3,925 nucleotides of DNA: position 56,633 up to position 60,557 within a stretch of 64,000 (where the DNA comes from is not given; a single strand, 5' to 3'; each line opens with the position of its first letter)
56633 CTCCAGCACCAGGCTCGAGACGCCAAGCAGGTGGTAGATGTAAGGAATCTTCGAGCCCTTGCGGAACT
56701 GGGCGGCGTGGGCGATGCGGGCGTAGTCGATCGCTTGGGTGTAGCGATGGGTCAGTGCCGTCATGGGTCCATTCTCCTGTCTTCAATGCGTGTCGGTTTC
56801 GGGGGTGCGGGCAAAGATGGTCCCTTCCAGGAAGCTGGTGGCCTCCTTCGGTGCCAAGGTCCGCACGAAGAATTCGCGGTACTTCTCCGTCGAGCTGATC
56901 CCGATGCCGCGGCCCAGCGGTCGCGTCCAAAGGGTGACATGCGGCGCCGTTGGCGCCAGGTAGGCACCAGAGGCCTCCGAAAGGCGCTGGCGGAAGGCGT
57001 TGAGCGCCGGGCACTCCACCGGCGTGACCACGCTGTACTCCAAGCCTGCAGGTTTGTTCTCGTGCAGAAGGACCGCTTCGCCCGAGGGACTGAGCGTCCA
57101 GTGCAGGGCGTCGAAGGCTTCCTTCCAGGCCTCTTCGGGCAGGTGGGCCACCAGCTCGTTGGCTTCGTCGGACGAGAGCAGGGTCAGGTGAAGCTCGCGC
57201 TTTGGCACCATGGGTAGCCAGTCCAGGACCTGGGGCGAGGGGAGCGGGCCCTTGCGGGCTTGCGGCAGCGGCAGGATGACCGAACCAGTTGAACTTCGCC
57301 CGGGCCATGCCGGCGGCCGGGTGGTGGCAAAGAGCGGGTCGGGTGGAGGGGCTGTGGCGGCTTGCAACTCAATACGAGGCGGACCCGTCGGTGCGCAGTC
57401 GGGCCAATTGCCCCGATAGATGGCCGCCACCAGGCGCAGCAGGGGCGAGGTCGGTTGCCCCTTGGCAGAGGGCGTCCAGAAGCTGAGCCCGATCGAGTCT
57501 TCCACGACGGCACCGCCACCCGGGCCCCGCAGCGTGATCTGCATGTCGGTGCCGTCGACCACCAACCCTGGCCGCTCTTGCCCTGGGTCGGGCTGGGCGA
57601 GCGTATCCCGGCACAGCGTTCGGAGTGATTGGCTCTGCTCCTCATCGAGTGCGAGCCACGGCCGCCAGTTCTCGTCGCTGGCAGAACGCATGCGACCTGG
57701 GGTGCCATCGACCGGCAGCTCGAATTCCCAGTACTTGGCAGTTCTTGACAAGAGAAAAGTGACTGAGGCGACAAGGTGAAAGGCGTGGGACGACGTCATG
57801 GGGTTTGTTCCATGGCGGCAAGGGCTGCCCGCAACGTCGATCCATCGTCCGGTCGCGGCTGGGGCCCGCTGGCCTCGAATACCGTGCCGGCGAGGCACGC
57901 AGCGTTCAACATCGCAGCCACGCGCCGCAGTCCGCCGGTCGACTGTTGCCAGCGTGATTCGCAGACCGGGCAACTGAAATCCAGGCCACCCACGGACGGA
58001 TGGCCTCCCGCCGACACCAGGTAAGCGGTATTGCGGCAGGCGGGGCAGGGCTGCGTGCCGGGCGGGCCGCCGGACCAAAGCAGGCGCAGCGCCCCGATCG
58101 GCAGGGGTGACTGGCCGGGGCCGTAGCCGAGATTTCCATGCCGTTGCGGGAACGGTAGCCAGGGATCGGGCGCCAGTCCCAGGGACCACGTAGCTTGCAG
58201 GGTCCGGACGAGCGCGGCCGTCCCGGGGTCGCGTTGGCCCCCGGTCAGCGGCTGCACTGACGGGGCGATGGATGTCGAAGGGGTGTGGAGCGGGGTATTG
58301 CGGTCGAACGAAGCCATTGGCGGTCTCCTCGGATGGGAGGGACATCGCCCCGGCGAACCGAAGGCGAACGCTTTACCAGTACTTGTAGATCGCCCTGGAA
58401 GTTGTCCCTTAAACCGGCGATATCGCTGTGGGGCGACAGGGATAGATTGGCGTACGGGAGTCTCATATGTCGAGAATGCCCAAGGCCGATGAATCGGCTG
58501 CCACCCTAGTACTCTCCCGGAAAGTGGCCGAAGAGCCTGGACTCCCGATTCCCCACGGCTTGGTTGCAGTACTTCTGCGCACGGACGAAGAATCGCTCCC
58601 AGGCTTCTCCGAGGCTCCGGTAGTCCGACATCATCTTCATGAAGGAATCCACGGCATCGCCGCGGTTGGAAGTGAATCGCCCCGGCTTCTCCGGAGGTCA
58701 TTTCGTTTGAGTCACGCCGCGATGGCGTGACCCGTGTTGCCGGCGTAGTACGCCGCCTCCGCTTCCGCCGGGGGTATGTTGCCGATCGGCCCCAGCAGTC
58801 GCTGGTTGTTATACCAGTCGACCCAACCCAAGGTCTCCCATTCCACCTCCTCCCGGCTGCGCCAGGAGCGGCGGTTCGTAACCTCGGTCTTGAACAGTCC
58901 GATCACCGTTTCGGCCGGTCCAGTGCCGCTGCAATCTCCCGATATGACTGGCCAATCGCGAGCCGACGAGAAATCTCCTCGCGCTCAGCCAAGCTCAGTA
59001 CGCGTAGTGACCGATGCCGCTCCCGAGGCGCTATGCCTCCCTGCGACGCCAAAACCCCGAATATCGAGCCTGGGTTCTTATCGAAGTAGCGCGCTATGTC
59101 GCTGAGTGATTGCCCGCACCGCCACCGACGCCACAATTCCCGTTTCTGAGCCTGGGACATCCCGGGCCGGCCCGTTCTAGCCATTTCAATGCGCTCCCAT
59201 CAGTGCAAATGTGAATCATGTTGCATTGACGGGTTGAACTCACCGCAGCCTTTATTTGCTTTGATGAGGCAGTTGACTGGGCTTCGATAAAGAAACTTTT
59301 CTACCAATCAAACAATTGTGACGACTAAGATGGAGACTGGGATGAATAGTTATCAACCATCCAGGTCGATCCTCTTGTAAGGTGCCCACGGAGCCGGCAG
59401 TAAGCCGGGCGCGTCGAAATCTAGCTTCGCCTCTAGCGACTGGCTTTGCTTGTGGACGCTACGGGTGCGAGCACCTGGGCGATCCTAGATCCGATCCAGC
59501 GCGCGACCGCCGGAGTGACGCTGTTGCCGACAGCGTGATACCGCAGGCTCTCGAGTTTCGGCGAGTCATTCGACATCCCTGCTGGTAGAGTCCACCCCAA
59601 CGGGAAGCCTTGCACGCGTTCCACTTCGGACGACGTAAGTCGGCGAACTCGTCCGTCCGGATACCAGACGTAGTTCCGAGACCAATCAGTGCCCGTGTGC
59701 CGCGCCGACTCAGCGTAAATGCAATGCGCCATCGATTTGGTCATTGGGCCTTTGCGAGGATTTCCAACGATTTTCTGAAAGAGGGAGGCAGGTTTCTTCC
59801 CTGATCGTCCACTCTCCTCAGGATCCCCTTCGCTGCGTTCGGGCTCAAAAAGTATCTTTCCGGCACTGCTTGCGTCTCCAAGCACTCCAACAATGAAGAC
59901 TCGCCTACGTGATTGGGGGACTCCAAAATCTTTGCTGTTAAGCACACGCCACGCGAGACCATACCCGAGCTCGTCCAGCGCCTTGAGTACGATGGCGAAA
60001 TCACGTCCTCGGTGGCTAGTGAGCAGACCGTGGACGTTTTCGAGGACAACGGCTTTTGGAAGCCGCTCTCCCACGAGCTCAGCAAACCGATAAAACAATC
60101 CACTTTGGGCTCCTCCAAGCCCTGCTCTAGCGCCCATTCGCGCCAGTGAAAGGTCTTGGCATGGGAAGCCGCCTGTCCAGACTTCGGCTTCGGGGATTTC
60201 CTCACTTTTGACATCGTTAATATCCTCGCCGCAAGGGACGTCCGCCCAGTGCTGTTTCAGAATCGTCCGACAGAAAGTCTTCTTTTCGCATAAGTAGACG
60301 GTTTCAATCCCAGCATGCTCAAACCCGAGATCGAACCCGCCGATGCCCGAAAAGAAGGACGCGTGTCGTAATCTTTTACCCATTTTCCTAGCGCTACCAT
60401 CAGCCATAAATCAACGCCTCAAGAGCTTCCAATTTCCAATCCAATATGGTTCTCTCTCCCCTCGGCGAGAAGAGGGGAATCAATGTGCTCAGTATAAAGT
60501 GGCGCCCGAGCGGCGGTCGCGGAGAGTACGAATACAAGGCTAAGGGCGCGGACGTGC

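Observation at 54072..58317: Uncharacterised cassette: Zn-ribbon protein / unknown-domain-2H phosphoesterase fusion / SpoT-type HD hydrolase / PcfJ-like protein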

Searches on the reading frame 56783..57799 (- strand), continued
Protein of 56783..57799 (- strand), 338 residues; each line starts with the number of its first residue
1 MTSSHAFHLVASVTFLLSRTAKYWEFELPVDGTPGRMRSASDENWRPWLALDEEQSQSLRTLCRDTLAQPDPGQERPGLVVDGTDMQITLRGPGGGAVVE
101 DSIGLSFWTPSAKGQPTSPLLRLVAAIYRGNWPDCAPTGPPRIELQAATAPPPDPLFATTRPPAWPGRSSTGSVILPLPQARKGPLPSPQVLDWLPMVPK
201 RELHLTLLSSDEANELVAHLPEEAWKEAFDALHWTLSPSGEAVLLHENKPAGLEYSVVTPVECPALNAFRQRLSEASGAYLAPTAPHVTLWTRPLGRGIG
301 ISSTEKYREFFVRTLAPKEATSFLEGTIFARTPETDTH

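Call 88: search_protein_families(library=pfam, alignment_id=A1, max_evalue=0.01)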
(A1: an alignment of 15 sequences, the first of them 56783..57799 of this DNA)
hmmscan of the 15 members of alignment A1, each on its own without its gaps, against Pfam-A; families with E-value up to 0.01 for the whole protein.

A. member 1, window:56783-57799:- (338 aa): 1 family
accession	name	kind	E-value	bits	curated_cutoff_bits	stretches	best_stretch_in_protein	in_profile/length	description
PF22547.2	2H-SAK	-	0.0019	18.9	27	1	201-290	35-116/124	Swiss Army Knife, 2H phosphoesterase domain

B. families by the number of members that match (of 15 scanned): 4 families
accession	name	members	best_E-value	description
PF22547.2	2H-SAK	5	0.0007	Swiss Army Knife, 2H phosphoesterase domain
PF02834.22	LigT_PEase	4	0.00025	LigT like Phosphoesterase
PF13563.12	2_5_RNA_ligase2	2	0.0011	2'-5' RNA ligase superfamily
PF03747.19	ADP_ribosyl_GH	1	1.8e-13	ADP-ribosylglycohydrolase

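Call 105: search_protein_families(library=padloc, proteins=[L001:14180-14629:+, L008:7026-8168:+, L004:12918-13673:+, L004:5147-6343:+, L004:7076-7633:+], max_evalue=0.01)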
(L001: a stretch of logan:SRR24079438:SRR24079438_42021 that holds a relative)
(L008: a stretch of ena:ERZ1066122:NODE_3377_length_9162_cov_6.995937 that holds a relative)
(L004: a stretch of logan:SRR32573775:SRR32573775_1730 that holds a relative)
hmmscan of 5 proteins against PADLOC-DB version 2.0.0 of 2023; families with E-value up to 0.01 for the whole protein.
L001:14180-14629:+ (149 aa): 0 families

L008:7026-8168:+ (380 aa): 1 family
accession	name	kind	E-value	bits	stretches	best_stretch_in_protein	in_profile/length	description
PDLC04916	PDC-S11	-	4.4e-06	24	1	77-129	56-105/358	-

L004:12918-13673:+ (251 aa): 0 families

L004:5147-6343:+ (398 aa): 0 families

L004:7076-7633:+ (185 aa): 0 families

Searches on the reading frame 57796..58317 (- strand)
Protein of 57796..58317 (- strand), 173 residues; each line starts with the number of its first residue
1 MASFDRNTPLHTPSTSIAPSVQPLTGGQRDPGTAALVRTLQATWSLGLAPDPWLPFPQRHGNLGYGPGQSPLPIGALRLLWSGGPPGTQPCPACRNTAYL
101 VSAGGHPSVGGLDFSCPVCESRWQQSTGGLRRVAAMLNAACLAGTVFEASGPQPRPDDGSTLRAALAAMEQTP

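Call 3: search_protein_families(library=pfam, proteins=[window:57796-58317:-], max_evalue=1)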
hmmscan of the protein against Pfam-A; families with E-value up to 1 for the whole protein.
window:57796-58317:- (173 aa): 3 families
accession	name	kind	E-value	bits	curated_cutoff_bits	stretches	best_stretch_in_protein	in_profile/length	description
PF25206.1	DUF7836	-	0.16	12.3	26.7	1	114-133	8-27/59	Domain of unknown function (DUF7836)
PF24440.1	DUF7559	-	0.23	12.1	27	0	112-121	34-43/52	Family of unknown function (DUF7559)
PF14354.12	Lar_restr_allev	-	0.68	10.7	28.6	0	89-121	4-33/58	Restriction alleviation protein Lar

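Call 4: search_protein_families(library=ncbifam, proteins=[window:57796-58317:-], max_evalue=1)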
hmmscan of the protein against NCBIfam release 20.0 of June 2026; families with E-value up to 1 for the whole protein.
window:57796-58317:- (173 aa): 1 family
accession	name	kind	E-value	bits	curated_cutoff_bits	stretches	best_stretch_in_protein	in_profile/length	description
NF038384.1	zinc_YnfU_fam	subfamily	0.071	12.7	36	1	114-141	17-44/52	YnfU family zinc-binding protein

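Call 5: search_protein_families(library=padloc, proteins=[window:57796-58317:-], max_evalue=1)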
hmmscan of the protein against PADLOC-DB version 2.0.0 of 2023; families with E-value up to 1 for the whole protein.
window:57796-58317:- (173 aa): 0 families

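Call 6: search_protein_families(library=phrogs, proteins=[window:57796-58317:-], max_evalue=1)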
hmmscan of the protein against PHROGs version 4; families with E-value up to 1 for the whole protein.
window:57796-58317:- (173 aa): 1 family
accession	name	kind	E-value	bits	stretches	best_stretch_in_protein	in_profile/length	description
phrog_32838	-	unknown function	0.25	12.4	0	98-132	6-40/57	-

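Call 90: find_homologous_proteins(query=window:57796-58317:-)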
Query window:57796-58317:- (173 aa): 14 proteins with E <= 0.001 among 582 candidates.
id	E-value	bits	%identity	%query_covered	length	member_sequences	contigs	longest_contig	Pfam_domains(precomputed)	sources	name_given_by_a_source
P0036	7.6e-109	380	98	100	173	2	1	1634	-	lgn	-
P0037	1.4e-84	301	80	99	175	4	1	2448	-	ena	-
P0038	6.5e-84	299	79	100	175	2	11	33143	-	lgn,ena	-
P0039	7.3e-79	282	75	99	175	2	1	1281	-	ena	-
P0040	2.7e-78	280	77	96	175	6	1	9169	-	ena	-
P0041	1.1e-73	265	75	96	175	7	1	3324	-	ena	-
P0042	1.1e-40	158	52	84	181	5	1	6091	-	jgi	jgi:hypothetical protein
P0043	1.7e-37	147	52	86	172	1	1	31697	-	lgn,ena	-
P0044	6.3e-37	145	55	75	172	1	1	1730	-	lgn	-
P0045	1.6e-22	98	50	59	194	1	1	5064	-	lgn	-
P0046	8.0e-19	86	44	68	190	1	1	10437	-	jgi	jgi:hypothetical protein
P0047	1.5e-18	85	48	57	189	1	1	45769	-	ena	-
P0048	1.2e-16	79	47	57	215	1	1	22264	-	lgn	-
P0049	1.4e-14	73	44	57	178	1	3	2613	-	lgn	-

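Call 91: find_encoding_contigs(protein=P0047, flank=8000, max_places=1)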
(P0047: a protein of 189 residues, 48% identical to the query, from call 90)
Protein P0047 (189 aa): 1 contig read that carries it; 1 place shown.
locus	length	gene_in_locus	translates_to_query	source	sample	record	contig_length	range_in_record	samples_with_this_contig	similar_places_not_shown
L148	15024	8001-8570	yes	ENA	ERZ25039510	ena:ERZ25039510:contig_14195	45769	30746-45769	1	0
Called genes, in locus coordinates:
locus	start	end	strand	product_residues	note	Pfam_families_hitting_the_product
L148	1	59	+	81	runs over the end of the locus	-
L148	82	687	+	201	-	-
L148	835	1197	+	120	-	-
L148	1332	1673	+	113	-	-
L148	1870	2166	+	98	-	-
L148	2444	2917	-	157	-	-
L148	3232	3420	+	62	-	-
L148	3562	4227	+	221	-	PF04203:Sortase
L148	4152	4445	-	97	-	-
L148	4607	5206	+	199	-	PF13505:OMP_b-brl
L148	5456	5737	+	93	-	-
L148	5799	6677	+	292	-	PF00990:GGDEF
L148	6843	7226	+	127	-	PF00072:Response_reg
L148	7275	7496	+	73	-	-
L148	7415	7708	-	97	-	-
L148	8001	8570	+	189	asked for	-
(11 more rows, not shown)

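Call 92: find_encoding_contigs(protein=P0038, flank=10000, max_places=2)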
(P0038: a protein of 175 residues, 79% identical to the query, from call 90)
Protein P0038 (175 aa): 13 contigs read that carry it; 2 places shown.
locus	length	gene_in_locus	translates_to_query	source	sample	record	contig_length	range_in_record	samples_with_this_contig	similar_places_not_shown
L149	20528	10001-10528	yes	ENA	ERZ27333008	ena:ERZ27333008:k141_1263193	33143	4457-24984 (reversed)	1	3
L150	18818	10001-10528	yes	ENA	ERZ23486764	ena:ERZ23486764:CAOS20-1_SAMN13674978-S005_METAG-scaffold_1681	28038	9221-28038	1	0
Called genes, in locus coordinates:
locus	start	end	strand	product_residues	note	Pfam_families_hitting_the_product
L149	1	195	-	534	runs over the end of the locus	PF00145:DNA_methylase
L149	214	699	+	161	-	PF03852:Vsr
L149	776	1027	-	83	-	PF01381:HTH_3 (weak), PF13443:HTH_26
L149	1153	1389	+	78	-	-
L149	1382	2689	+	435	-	PF12167:Arm-DNA-bind_2, PF22022:Phage_int_M (weak), PF00589:Phage_integrase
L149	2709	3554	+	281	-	-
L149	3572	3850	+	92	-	-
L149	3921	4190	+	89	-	-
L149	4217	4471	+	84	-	-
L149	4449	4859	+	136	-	-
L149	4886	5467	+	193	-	-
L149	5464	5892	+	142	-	PF05930:Phage_AlpA, PF12728:HTH_17 (weak)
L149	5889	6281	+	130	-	PF20432:Xre-like-HTH, PF09722:Xre_MbcA_ParS_C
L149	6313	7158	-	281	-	-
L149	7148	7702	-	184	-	-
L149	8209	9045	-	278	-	PF00850:Hist_deacetyl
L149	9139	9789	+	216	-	-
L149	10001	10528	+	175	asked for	-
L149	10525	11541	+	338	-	-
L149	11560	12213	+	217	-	PF13328:HD_4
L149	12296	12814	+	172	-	PF06414:Zeta_toxin (weak)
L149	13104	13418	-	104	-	-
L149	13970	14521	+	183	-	-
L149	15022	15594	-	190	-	-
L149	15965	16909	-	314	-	PF02517:Rce1-like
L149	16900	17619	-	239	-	-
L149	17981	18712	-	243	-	-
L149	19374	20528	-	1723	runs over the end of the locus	-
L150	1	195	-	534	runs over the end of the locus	PF00145:DNA_methylase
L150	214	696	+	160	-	PF03852:Vsr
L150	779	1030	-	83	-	PF13443:HTH_26, PF13560:HTH_31 (faint)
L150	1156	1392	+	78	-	-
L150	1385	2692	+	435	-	PF12167:Arm-DNA-bind_2, PF22022:Phage_int_M (weak), PF00589:Phage_integrase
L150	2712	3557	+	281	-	-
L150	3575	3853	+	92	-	-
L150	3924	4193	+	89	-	-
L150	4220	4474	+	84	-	-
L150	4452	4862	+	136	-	-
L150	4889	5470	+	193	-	-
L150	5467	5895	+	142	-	PF05930:Phage_AlpA, PF12728:HTH_17 (weak)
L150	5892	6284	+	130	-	PF20432:Xre-like-HTH, PF09722:Xre_MbcA_ParS_C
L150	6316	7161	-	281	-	-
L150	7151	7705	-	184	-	-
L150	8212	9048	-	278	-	PF00850:Hist_deacetyl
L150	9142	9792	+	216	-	-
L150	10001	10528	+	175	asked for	-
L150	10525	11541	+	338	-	-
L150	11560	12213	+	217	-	PF13328:HD_4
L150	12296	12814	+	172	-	PF06414:Zeta_toxin (weak)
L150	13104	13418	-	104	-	-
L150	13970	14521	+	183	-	-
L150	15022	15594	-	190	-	-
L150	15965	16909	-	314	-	PF02517:Rce1-like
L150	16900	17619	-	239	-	-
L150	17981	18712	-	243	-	-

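Call 105: search_protein_families(library=padloc, proteins=[L149:9139-9789:+, L149:8209-9045:-, L149:7148-7702:-, L149:6313-7158:-, L149:12296-12814:+], max_evalue=0.01)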
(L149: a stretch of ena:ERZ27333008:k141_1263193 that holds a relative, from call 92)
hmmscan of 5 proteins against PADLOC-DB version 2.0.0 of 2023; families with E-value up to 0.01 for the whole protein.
L149:9139-9789:+ (216 aa): 0 families

L149:8209-9045:- (278 aa): 0 families

L149:7148-7702:- (184 aa): 0 families

L149:6313-7158:- (281 aa): 2 families
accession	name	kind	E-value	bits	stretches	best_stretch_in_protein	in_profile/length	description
PDLC04784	PDC-M72B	-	4.3e-20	70.5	1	60-194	23-157/193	-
PDLC04785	PDC-M72B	-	3.8e-18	64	1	62-175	25-138/168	-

L149:12296-12814:+ (172 aa): 0 families

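Call 106: search_protein_families(library=pfam, proteins=[L149:9139-9789:+, L149:12296-12814:+], max_evalue=0.01)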
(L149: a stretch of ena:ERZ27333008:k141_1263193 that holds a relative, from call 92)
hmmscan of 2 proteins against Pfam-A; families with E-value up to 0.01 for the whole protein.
L149:9139-9789:+ (216 aa): 0 families

L149:12296-12814:+ (172 aa): 2 families
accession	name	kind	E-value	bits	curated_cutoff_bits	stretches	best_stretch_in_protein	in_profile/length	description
PF06414.18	Zeta_toxin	-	9e-07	29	22.3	1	26-143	12-139/199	Zeta toxin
PF13671.12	AAA_33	-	0.0029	18.3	27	1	33-145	2-116/143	AAA domain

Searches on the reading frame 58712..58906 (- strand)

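Call 106: search_protein_families(library=pfam, proteins=[window:58712-58906:-], max_evalue=0.01)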
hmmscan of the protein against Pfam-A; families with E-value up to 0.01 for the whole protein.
window:58712-58906:- (64 aa): 2 families
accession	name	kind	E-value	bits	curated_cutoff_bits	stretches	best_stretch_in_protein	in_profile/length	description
PF13683.12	rve_3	-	4.7e-06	26.7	26.5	1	1-46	22-67/67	Integrase core domain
PF13333.12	rve_2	-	6.9e-06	26.6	22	1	3-46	5-48/56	Integrase core domain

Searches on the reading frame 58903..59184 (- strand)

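Call 106: search_protein_families(library=pfam, proteins=[window:58903-59184:-], max_evalue=0.01)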
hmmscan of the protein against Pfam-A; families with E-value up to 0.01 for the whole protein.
window:58903-59184:- (93 aa): 3 families
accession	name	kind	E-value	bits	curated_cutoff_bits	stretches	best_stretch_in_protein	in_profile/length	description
PF13936.12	HTH_38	-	2.4e-13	50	27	1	62-91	4-33/44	Helix-turn-helix domain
PF13384.12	HTH_23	-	7.9e-05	22.8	24.6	0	64-93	3-32/50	Homeodomain-like domain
PF08281.18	Sigma70_r4_2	-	0.0034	17.4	25.7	0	60-91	8-39/54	Sigma-70, region 4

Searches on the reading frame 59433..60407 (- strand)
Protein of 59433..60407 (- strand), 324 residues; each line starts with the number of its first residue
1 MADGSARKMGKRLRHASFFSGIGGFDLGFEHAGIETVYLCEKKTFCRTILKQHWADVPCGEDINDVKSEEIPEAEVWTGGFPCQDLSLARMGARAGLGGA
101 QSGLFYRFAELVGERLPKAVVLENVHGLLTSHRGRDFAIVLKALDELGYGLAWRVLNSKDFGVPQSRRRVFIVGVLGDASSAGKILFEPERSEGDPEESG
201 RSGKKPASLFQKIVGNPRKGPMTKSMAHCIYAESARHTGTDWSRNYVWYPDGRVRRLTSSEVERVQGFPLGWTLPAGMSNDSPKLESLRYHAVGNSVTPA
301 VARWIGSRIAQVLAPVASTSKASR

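Call 106: search_protein_families(library=pfam, proteins=[window:59433-60407:-], max_evalue=0.01)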
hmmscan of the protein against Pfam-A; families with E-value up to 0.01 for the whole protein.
window:59433-60407:- (324 aa): 1 family
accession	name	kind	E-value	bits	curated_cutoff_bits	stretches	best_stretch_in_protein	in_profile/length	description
PF00145.23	DNA_methylase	-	8.4e-59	200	22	2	14-181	2-167/324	C-5 cytosine-specific DNA methylase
